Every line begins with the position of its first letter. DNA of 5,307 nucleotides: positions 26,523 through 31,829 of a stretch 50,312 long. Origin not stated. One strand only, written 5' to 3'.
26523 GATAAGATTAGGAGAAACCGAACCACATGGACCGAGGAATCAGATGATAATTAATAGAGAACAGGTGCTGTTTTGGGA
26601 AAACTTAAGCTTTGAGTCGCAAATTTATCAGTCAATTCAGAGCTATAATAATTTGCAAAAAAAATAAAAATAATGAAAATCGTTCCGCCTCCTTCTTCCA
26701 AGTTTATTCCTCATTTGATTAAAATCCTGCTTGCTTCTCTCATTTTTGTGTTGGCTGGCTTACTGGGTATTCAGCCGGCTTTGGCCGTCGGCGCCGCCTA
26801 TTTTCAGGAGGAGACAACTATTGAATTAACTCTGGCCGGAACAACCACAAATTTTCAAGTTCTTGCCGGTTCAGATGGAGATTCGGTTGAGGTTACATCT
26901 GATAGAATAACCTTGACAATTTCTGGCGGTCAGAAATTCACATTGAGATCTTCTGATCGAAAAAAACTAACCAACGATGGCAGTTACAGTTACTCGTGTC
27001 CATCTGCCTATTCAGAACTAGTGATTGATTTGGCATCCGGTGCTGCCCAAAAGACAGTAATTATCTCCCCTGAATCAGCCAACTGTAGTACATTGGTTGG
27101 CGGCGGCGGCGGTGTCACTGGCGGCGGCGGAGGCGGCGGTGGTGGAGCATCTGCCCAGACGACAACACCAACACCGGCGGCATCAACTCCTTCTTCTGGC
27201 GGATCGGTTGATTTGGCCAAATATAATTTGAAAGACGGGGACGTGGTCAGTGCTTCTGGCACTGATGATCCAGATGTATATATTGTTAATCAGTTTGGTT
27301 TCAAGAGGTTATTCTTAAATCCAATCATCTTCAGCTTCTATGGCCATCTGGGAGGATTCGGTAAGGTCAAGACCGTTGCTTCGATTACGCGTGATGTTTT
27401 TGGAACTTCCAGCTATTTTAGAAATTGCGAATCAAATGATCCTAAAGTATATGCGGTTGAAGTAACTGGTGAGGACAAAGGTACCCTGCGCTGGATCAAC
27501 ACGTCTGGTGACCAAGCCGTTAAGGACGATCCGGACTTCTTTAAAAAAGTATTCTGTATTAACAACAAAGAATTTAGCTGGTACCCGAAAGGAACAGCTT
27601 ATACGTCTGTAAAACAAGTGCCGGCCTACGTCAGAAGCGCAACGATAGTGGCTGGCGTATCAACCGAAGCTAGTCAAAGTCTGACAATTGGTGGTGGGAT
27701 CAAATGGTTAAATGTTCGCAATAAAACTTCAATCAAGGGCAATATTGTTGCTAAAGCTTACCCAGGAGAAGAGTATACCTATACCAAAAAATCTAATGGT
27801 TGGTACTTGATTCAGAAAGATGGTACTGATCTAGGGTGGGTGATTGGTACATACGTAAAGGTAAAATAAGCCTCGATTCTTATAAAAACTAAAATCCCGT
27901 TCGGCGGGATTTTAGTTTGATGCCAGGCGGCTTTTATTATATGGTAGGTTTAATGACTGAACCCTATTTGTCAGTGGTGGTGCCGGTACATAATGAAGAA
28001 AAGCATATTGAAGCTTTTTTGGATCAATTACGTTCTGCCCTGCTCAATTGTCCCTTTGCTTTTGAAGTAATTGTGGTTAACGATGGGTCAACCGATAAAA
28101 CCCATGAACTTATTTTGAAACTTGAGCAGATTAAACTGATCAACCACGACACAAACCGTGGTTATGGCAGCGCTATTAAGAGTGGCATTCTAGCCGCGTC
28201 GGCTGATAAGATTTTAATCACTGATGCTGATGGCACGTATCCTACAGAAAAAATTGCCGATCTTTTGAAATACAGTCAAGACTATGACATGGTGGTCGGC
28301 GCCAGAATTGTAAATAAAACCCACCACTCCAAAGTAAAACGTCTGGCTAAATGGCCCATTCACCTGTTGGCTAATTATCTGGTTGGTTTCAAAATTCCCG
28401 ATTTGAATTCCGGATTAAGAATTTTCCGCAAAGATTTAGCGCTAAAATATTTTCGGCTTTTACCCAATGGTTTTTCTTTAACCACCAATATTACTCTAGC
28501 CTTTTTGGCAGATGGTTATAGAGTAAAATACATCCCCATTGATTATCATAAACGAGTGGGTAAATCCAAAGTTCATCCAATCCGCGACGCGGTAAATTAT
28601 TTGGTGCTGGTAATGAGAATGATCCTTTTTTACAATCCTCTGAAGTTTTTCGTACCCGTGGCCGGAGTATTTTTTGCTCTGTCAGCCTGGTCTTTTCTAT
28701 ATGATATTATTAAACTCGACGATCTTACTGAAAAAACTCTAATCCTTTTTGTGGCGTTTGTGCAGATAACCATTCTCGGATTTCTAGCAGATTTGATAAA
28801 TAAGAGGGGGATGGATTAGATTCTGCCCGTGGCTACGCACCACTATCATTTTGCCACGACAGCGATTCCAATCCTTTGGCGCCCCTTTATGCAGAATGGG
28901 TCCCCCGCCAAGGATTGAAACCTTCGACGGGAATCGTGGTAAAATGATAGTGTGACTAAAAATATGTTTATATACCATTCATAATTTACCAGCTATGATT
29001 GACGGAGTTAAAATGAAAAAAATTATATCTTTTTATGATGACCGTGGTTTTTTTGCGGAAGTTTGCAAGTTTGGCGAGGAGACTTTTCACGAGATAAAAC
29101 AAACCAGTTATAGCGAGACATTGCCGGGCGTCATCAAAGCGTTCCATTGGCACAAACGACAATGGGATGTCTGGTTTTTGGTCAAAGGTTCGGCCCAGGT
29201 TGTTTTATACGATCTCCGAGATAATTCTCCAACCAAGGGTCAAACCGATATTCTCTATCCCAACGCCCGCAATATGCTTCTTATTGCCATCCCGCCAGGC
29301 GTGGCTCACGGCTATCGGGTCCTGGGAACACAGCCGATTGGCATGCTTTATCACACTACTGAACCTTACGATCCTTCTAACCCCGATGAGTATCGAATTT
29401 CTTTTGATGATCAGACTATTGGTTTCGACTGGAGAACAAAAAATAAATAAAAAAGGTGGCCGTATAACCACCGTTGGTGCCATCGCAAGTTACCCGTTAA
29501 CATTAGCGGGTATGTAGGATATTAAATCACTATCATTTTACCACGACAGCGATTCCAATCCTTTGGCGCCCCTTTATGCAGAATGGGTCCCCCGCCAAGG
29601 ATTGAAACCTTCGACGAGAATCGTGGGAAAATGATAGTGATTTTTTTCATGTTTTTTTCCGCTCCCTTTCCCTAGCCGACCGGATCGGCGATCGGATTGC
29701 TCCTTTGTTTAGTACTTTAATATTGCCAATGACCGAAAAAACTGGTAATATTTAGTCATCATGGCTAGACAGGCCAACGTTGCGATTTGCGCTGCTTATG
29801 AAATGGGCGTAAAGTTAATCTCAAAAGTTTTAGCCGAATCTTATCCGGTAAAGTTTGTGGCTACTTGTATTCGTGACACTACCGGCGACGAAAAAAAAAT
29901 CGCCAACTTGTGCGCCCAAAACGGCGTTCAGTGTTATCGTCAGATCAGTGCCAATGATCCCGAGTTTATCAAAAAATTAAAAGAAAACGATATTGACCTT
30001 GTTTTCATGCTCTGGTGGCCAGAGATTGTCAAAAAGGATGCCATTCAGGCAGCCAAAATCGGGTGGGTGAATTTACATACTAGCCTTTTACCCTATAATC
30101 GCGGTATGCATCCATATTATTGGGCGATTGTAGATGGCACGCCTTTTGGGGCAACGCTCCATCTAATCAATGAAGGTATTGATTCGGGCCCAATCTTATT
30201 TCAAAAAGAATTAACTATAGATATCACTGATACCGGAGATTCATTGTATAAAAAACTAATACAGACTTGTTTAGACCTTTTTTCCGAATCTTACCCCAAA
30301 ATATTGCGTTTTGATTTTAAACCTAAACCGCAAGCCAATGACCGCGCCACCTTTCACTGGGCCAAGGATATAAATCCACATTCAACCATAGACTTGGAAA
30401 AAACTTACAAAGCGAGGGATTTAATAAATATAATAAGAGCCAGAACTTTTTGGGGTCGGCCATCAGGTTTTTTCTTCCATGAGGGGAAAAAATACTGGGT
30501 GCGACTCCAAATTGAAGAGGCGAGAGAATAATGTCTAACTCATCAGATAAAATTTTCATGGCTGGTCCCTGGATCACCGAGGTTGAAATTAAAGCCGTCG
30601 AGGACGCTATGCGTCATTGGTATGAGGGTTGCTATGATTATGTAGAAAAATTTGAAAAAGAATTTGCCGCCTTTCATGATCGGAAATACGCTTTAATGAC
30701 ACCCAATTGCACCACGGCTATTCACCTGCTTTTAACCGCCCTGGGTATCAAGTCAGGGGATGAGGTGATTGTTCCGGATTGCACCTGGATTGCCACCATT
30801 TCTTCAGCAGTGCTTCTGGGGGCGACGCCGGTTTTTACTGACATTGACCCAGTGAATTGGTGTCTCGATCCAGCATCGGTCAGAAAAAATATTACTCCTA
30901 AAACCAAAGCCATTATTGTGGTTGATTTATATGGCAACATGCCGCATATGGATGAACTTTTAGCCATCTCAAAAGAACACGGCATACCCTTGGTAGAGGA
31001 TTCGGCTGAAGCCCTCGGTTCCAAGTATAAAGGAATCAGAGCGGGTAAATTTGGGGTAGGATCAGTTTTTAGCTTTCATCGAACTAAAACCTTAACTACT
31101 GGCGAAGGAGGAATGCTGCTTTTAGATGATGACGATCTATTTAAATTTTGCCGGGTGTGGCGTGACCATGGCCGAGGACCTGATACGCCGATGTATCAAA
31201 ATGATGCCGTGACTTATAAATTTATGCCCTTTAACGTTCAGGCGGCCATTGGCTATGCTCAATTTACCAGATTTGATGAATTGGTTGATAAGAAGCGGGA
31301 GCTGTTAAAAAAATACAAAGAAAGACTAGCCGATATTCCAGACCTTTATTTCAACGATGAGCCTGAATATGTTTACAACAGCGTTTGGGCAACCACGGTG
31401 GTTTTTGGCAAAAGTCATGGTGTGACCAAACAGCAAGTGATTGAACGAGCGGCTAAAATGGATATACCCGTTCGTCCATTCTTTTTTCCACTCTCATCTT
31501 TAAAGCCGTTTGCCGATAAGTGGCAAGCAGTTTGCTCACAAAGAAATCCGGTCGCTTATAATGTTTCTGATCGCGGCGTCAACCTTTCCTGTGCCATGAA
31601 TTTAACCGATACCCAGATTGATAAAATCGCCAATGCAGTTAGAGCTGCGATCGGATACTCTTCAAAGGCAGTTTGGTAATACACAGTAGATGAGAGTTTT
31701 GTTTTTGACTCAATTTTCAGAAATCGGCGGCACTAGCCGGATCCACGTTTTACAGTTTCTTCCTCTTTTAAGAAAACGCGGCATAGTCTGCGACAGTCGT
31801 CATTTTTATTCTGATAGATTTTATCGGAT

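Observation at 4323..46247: Locus logic points to extracytoplasmic, polyprenyl-monophosphate-sugar-driven glycosylation rather than a Wzx/Wzy or ABC polysaccharide pathway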

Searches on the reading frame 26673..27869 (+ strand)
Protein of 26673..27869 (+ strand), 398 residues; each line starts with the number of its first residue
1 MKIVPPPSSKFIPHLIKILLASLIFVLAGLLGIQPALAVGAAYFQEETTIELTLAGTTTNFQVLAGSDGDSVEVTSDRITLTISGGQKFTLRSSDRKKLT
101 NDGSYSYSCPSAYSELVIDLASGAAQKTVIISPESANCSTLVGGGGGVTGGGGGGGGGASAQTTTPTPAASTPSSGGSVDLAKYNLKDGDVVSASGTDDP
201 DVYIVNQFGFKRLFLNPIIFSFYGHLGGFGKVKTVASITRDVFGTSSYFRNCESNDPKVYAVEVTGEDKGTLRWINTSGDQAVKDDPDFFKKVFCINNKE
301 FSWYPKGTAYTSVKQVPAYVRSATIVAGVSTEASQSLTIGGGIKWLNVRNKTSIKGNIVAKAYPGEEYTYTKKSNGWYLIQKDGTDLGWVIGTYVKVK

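Call 5: search_protein_families(library=pfam, proteins=[window:26673-27869:+], max_evalue=0.01)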
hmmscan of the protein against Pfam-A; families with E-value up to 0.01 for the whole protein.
window:26673-27869:+ (398 aa): 1 family
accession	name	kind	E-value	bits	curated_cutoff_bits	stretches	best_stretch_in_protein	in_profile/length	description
PF08239.17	SH3_3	-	8.7e-09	35.9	27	1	346-396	3-54/54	Bacterial SH3 domain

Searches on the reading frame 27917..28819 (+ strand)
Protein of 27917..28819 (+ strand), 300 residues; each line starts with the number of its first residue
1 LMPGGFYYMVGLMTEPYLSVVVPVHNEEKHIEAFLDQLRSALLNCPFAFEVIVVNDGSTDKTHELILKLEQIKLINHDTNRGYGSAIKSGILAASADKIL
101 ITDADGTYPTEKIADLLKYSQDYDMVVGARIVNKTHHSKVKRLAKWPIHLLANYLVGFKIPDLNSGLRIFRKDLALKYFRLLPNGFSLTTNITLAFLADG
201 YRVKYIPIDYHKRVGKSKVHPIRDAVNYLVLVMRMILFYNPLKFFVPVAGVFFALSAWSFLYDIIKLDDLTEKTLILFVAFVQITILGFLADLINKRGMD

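Call 5: search_protein_families(library=pfam, proteins=[window:27917-28819:+], max_evalue=0.01)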
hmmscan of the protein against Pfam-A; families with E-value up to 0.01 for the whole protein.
window:27917-28819:+ (300 aa): 4 families
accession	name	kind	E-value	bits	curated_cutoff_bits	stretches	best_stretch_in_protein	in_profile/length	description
PF00535.33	Glycos_transf_2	-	1.1e-28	100.7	23.3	1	19-178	1-167/168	Glycosyl transferase family 2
PF10111.15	Glyco_tranf_2_2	-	1.6e-06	28.2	27.3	1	19-123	1-109/276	Glycosyltransferase like family 2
PF13641.12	Glyco_tranf_2_3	-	0.0018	18.8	27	1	17-137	2-130/230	Glycosyltransferase like family 2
PF13704.12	Glyco_tranf_2_4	-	0.0023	18.9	27.5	1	26-105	2-81/98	Glycosyl transferase family 2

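Call 10: search_protein_families(library=ncbifam, proteins=[window:27917-28819:+], max_evalue=0.01)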
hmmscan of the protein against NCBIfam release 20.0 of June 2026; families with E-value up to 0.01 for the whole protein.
window:27917-28819:+ (300 aa): 25 families
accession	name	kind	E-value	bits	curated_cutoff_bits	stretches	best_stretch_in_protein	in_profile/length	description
TIGR04182.1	glyco_TIGR04182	equivalog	2.4e-30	105.9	325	1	19-295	3-283/293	S-layer glycoprotein N-glycosyltransferase AglJ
NF041391.1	DPhHxTase_Halo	equivalog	7.2e-26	90.5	375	1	25-226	4-199/213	dolichyl-phosphate hexose transferase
NF047588.1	GlcsyltransPgfSStrep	equivalog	8.5e-20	71.2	500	1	18-267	3-251/308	glycosyltransferase PgfS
NF058614.1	PPMAGASynPpgS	equivalog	9.1e-19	67.8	370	1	20-229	4-216/226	polyprenyl-phospho-N-acetylgalactosaminyl synthase PpgS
NF007986.1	PRK10714.1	equivalog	1.7e-16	60.2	529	1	18-260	8-248/316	undecaprenyl-phosphate 4-deoxy-4-formamido-L-arabinose transferase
TIGR03937.1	PgaC_IcaA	equivalog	1.3e-13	50.7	422.3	1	14-111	43-141/407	poly-beta-1,6-N-acetyl-D-glucosamine synthase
TIGR04283.1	glyco_like_mftF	equivalog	3.3e-13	49.8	182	1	18-128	1-105/221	TIGR04283 family arsenosugar biosynthesis glycosyltransferase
NF041875.1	EPS_EpsD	equivalog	4.6e-13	49.3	370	1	18-119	1-103/325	exopolysaccharide biosynthesis glycosyltransferase EpsD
NF007482.0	PRK10073.1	equivalog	5.9e-13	48.5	423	1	15-126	5-116/334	glycosyltransferase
TIGR03965.1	mycofact_glyco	equivalog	8.2e-12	44.7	280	1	16-140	74-201/467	mycofactocin biosynthesis glycosyltransferase MftF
NF038302.1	EPS_HpsE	equivalog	3.4e-08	32.8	300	1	18-125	3-116/307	hormogonium polysaccharide biosynthesis glycosyltransferase HpsE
NF047683.1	TeichurnBiosyTuaG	equivalog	5.6e-08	32.7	400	1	14-125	4-116/252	teichuronic acid biosynthesis protein TuaG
NF010496.0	PRK13915.1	equivalog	6.1e-08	32.1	262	1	17-112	32-133/307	glucosyl-3-phosphoglycerate synthase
TIGR03111.1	glyc2_xrt_Gpos1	hypoth_equivalog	7e-06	25.1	363.95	1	14-146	47-182/439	TIGR03111 family XrtG-associated glycosyltransferase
NF041394.1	GtaseAglG_Halo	equivalog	9.3e-06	25.1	440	1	18-141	3-129/304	glucosyl-dolichyl phosphate glucuronosyltransferase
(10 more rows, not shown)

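Call 68: search_solved_structures(query=window:27917-28819:+, max_evalue=0.001)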
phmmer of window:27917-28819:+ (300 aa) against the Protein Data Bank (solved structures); distinct sequences matched with E-value up to 0.001: 19.
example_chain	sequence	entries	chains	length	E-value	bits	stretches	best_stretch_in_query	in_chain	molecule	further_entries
5ekp_C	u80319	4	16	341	2.3e-15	59.9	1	17-219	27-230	Uncharacterized glycosyltransferase sll0501 | Glycosyltransferase sll0501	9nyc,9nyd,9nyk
9nye_A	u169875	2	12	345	2.4e-15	59.8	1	17-219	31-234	Glycosyltransferase sll0501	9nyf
5eke_A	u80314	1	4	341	2.7e-15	59.6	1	17-218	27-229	Uncharacterized glycosyltransferase sll0501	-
9bhc_C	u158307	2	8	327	5.3e-14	55.4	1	18-259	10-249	Undecaprenyl-phosphate 4-deoxy-4-formamido-L-arabinose transferase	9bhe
8vxh_A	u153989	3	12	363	5.5e-14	55.3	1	17-259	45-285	Undecaprenyl-phosphate 4-deoxy-4-formamido-L-arabinose transferase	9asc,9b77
5mlz_A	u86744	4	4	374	1.5e-12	50.7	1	18-242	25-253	Dolichol monophosphate mannose synthase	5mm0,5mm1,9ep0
9hwj_A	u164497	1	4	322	4.1e-12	49.2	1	18-260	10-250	Undecaprenyl-phosphate 4-deoxy-4-formamido-L-arabinose transferase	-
6p61_A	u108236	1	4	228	6.3e-11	45.3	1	14-126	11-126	Glycosyltransferase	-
5hea_A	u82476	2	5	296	9.9e-09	38.1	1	17-106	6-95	Putative glycosyltransferase (GalT1)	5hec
2z87_A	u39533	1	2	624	1.3e-06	31.1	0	18-107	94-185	Chondroitin synthase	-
2z86_A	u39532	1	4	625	1.3e-06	31.1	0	18-107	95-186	Chondroitin synthase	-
5tze_C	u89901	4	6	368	8.3e-06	28.5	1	18-122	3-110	Glycosyl transferase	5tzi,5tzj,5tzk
5tz8_A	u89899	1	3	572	1.5e-05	27.7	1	18-122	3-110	Glycosyl transferase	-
3bcv_A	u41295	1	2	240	2e-05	27.3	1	16-123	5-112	Putative glycosyltransferase protein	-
6yv7_B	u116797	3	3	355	2.5e-05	27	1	15-122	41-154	Glycosyl transferase, family 2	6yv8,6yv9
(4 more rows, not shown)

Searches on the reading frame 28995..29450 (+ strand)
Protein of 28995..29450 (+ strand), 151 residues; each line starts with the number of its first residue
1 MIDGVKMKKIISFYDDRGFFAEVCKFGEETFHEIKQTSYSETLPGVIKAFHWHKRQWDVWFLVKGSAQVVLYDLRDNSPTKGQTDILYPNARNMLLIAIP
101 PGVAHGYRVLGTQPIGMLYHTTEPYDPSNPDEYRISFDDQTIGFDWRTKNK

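Call 5: search_protein_families(library=pfam, proteins=[window:28995-29450:+], max_evalue=0.01)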
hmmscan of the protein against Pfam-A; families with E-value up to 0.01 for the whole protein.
window:28995-29450:+ (151 aa): 3 families
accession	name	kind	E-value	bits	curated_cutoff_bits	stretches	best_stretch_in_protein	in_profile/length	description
PF00908.23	dTDP_sugar_isom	-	9.2e-21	74.7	27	1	2-147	4-153/168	dTDP-4-dehydrorhamnose 3,5-epimerase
PF14667.12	Polysacc_synt_C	-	2.3e-13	50.7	28.7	1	15-133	3-111/111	Polysaccharide biosynthesis C-terminal domain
PF07883.17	Cupin_2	-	0.0026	17.9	27.2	0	44-73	7-34/70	Cupin domain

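Call 73: search_protein_families(library=ncbifam, proteins=[window:28995-29450:+], max_evalue=1e-10)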
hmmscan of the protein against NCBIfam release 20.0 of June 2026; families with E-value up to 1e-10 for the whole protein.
window:28995-29450:+ (151 aa): 1 family
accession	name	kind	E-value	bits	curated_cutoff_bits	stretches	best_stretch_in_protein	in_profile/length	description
TIGR01221.1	rmlC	equivalog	7e-17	61.8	155.75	1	2-149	7-157/176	dTDP-4-dehydrorhamnose 3,5-epimerase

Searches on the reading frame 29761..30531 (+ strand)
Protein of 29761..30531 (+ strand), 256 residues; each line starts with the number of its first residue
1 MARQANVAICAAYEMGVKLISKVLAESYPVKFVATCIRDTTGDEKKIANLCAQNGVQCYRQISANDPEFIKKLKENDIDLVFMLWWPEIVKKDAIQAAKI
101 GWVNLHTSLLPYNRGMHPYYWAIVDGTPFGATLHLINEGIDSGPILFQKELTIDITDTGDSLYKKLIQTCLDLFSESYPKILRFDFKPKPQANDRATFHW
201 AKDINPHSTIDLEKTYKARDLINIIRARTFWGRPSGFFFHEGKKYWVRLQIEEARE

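Call 5: search_protein_families(library=pfam, proteins=[window:29761-30531:+], max_evalue=0.01)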
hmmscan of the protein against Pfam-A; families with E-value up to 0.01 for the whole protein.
window:29761-30531:+ (256 aa): 2 families
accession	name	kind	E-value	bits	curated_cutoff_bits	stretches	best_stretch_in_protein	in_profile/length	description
PF00551.24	Formyl_trans_N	-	2.1e-22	80.2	26.1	1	49-167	54-170/181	Formyl transferase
PF18216.6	N_formyltrans_C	-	6.7e-11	42.1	25.8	1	208-252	6-51/52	N-formyltransferase dimerization C-terminal domain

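Call 73: search_protein_families(library=ncbifam, proteins=[window:29761-30531:+], max_evalue=1e-10)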
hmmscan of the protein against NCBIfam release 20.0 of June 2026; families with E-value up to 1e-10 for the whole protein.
window:29761-30531:+ (256 aa): 7 families
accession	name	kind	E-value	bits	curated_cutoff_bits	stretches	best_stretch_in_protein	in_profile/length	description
NF005998.1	PRK08125.1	equivalog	5.7e-33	114.2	777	1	8-244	4-239/649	bifunctional UDP-4-amino-4-deoxy-L-arabinose formyltransferase/UDP-glucuronic acid oxidase ArnA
NF005414.0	PRK06988.1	equivalog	4.9e-28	98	316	1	6-247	4-244/311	formyltransferase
NF005755.0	PRK07579.1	equivalog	8.6e-25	88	238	1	100-254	86-240/245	dTDP-4-amino-4,6-dideoxyglucose formyltransferase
TIGR00460.1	fmt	equivalog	1.1e-21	77.3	201.5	1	38-227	40-227/315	methionyl-tRNA formyltransferase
TIGR00639.1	PurN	equivalog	4.4e-15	55.7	150.1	1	58-168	60-171/192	phosphoribosylglycinamide formyltransferase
TIGR00655.1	PurU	equivalog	3.7e-12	46.5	285.95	1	65-164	148-248/280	formyltetrahydrofolate deformylase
NF004684.0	PRK06027.1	subfamily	5.6e-12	45.9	223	1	65-164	153-253/286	formyltetrahydrofolate deformylase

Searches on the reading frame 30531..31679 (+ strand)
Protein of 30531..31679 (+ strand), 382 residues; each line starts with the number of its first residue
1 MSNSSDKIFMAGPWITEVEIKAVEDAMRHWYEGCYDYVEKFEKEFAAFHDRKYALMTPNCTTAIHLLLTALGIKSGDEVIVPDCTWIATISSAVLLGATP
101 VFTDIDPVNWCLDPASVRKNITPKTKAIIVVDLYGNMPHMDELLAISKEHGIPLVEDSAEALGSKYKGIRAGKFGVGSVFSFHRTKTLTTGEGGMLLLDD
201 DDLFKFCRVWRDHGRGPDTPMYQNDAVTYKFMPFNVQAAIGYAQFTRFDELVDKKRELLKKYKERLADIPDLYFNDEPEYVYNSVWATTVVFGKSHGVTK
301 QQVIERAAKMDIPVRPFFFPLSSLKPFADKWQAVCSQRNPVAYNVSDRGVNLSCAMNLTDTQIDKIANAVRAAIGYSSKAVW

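Call 5: search_protein_families(library=pfam, proteins=[window:30531-31679:+], max_evalue=0.01)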
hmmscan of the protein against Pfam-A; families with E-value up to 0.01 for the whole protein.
window:30531-31679:+ (382 aa): 4 families
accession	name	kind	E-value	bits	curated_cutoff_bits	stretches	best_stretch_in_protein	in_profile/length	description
PF01041.23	DegT_DnrJ_EryC1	-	3.1e-101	339.6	19.8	1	15-371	3-360/360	DegT/DnrJ/EryC1/StrS aminotransferase family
PF00155.27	Aminotran_1_2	-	4.7e-08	33.1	19.7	1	35-159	41-187/361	Aminotransferase class I and II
PF00266.25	Aminotran_5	-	3e-06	26.9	21.5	1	34-165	41-183/371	Aminotransferase class-V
PF01212.27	Beta_elim_lyase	-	0.0001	22.2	27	1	38-222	34-215/288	Beta-eliminating lyase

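Call 73: search_protein_families(library=ncbifam, proteins=[window:30531-31679:+], max_evalue=1e-10)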
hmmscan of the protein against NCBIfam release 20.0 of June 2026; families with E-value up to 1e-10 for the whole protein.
window:30531-31679:+ (382 aa): 7 families
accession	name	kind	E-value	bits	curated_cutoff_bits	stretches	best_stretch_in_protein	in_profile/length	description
TIGR04181.1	NHT_00031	hypoth_equivalog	7.6e-73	245.4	420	1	10-354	3-358/359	LegC family aminotransferase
TIGR03588.1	PseC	equivalog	6.9e-64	216.1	423.5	1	13-372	7-378/380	UDP-4-amino-4,6-dideoxy-N-acetyl-beta-L-altrosamine transaminase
NF008658.2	PRK11658.1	equivalog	2.1e-57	194.5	631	1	10-374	7-377/379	UDP-4-amino-4-deoxy-L-arabinose aminotransferase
NF008687.0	PRK11706.1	equivalog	4.7e-54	183.6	375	1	9-372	3-372/375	dTDP-4-amino-4,6-dideoxygalactose transaminase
TIGR04427.1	PLP_DesI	equivalog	3.6e-51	174.5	650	1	30-374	46-383/390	dTDP-4-dehydro-6-deoxyglucose aminotransferase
NF011936.0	PRK15407.1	equivalog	1.6e-44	152.3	423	1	4-217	33-254/440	lipopolysaccharide biosynthesis protein RfbH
TIGR02379.1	ECA_wecE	subfamily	5.5e-42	143.9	434.85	1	13-370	7-371/376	dTDP-4-amino-4,6-dideoxy-D-glucose transaminase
